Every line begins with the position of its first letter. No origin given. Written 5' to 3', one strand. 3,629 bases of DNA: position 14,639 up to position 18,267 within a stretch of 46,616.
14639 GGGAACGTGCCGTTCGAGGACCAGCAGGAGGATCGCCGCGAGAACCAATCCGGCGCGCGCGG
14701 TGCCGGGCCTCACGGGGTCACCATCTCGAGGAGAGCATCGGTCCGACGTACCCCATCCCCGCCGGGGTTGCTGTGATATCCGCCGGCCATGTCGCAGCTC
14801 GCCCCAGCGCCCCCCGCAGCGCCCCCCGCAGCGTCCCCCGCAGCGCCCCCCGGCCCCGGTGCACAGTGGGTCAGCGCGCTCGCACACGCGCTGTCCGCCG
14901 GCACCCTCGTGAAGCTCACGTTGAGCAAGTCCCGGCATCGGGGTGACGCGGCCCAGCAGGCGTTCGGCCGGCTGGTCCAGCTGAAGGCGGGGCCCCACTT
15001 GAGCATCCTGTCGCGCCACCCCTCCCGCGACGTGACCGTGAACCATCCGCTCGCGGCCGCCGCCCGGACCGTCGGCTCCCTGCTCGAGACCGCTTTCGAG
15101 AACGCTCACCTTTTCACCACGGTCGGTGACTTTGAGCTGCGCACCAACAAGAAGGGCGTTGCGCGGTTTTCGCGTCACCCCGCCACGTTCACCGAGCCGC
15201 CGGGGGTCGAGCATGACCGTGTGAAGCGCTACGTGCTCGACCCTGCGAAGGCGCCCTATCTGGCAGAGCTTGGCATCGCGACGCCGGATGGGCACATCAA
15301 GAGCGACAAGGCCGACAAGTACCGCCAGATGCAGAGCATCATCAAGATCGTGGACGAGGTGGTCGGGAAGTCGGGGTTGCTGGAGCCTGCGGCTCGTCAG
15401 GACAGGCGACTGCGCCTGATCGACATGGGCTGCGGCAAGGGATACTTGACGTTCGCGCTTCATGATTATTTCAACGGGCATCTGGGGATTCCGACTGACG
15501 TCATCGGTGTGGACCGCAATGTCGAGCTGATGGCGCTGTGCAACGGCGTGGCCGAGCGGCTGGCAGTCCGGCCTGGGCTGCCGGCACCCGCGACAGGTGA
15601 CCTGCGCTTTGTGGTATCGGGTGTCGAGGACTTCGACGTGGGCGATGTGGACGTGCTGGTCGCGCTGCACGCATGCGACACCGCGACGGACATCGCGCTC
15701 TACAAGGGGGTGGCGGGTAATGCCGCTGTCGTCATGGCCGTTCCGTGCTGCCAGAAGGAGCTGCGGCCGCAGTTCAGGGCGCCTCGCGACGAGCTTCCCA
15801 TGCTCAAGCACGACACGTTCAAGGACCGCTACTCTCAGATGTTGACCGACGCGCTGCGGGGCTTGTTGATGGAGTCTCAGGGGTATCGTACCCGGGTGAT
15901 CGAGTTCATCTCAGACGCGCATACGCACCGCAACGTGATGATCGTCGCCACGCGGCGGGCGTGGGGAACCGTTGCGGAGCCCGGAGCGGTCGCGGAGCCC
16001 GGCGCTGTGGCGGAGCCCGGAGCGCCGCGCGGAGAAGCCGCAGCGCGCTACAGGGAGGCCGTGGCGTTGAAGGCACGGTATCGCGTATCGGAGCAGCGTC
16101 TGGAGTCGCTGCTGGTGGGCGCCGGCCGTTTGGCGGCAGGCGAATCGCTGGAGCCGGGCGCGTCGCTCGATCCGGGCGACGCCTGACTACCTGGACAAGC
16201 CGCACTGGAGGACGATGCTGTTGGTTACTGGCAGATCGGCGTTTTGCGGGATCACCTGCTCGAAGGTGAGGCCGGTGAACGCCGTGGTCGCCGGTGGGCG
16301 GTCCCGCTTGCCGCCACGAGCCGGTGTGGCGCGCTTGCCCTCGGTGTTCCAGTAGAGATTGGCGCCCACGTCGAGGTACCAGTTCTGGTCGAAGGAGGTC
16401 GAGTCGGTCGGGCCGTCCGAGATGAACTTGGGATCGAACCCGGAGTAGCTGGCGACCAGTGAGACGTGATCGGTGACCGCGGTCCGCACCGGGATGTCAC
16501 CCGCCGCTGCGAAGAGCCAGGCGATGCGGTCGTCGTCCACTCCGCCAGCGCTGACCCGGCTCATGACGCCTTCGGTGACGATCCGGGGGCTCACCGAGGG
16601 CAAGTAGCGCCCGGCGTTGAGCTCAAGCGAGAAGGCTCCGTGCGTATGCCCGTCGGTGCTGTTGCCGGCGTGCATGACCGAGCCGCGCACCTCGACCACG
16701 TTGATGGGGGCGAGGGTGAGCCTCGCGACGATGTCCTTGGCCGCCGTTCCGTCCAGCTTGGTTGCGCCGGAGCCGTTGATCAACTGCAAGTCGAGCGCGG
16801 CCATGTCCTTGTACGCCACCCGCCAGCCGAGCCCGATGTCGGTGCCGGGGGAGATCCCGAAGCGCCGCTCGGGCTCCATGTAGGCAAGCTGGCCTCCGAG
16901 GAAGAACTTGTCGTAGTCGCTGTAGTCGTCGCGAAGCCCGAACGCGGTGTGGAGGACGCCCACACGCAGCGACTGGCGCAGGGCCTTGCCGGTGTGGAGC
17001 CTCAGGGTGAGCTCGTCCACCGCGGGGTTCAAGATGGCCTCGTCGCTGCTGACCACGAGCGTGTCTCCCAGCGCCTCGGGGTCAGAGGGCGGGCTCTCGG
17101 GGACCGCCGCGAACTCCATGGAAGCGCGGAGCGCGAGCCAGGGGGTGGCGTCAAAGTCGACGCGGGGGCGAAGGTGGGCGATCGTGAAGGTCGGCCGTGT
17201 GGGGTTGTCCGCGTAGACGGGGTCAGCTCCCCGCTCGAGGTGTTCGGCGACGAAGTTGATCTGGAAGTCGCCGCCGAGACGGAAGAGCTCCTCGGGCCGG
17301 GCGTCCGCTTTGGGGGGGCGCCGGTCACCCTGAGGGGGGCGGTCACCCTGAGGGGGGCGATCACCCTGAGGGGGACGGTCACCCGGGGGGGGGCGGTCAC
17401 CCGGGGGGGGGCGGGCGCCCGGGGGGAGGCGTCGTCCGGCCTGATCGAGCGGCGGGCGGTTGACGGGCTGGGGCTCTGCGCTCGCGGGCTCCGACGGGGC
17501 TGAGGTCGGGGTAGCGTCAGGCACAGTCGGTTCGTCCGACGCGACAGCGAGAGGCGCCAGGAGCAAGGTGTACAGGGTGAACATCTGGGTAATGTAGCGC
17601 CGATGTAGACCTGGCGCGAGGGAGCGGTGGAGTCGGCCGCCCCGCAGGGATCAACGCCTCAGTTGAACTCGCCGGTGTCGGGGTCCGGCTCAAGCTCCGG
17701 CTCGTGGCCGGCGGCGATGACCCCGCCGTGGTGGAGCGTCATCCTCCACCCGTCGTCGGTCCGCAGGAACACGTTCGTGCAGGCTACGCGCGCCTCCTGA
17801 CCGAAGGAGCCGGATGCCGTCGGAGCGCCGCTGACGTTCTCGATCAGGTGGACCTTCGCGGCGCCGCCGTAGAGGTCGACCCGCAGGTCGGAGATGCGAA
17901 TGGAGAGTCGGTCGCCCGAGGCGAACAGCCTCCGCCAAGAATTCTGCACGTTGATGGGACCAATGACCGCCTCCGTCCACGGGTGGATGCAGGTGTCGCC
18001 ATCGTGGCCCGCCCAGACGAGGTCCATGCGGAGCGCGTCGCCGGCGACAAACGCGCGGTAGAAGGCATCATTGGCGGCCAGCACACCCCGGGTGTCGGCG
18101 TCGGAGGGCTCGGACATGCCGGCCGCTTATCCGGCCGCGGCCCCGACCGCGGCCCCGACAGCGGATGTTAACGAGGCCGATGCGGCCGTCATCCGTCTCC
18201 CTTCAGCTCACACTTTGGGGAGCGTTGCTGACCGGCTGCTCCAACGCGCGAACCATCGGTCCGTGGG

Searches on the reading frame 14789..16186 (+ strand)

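Call 38: search_protein_families(library=pfam, proteins=[window:14789-16186:+], max_evalue=0.00001)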
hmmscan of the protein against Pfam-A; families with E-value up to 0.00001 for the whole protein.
window:14789-16186:+ (465 aa): 2 families
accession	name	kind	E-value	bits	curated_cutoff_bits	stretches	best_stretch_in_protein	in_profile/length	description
PF13679.12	Methyltransf_32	-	2.5e-29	102.5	27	1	176-327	1-142/143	Methyltransferase domain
PF13847.12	Methyltransf_31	-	2.2e-06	27.9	27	1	207-260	4-53/145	Methyltransferase domain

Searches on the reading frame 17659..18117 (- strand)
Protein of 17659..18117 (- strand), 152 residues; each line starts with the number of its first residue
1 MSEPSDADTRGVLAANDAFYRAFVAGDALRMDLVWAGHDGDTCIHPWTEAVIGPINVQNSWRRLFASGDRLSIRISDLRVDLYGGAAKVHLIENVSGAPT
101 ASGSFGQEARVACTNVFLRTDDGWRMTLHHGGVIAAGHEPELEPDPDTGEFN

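Call 38: search_protein_families(library=pfam, proteins=[window:17659-18117:-], max_evalue=0.00001)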
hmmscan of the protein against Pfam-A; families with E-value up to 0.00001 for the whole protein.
window:17659-18117:- (152 aa): 1 family
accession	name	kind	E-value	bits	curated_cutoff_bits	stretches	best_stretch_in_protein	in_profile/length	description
PF13474.12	SnoaL_3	-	8.9e-19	68.5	22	1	12-133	1-118/121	SnoaL-like domain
